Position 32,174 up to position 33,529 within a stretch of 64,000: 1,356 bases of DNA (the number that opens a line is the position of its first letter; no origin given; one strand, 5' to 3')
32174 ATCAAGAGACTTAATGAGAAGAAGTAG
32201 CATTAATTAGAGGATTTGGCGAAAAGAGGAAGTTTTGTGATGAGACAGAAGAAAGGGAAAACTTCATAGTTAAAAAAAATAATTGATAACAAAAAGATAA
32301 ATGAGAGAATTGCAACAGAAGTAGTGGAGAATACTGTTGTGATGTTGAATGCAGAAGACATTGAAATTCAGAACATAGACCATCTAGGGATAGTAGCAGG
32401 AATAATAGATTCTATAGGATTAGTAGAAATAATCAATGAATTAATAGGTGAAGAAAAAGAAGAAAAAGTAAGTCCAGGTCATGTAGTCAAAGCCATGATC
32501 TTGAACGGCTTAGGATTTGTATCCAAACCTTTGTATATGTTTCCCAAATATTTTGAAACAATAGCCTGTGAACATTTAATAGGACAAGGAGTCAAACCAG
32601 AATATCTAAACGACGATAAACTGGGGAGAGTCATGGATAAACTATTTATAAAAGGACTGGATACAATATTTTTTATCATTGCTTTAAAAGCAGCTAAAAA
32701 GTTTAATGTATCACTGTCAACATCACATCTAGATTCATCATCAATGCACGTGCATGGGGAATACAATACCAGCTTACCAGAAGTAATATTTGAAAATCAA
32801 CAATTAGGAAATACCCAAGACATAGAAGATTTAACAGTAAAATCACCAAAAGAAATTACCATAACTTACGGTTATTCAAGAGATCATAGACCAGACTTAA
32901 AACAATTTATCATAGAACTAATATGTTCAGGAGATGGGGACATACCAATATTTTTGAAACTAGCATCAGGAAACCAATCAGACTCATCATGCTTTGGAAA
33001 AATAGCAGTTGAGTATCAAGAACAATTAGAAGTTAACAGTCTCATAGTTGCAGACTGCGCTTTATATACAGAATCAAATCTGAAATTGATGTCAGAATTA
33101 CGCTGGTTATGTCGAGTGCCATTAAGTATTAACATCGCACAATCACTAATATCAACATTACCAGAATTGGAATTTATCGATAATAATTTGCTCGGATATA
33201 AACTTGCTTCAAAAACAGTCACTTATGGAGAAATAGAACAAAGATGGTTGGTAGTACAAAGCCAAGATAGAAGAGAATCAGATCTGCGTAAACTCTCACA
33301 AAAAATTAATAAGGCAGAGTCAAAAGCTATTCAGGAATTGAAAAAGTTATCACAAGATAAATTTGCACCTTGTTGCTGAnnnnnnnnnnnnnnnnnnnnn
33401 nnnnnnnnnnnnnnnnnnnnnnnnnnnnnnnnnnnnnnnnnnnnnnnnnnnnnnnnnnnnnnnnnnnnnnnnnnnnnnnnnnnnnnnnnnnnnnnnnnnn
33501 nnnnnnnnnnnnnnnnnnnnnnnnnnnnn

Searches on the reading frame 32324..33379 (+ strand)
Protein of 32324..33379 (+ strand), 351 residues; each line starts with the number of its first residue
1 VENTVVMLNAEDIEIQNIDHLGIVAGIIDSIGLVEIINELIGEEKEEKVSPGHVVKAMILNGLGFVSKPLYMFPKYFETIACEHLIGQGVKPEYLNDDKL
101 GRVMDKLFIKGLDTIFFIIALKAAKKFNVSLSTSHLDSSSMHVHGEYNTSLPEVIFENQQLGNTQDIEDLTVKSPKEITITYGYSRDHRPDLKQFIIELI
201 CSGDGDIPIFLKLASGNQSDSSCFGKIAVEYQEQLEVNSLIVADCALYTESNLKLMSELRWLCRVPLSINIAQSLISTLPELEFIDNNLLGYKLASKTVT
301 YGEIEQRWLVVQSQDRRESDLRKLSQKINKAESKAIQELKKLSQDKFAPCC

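Call 75: search_protein_families(library=pfam, proteins=[window:32324-33379:+], max_evalue=0.0001)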
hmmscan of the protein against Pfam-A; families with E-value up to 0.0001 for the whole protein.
window:32324-33379:+ (351 aa): 1 family
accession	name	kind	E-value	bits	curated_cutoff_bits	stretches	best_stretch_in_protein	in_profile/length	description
PF14104.11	DUF4277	-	2.6e-43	147.3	25.4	1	14-120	2-108/109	Domain of unknown function (DUF4277)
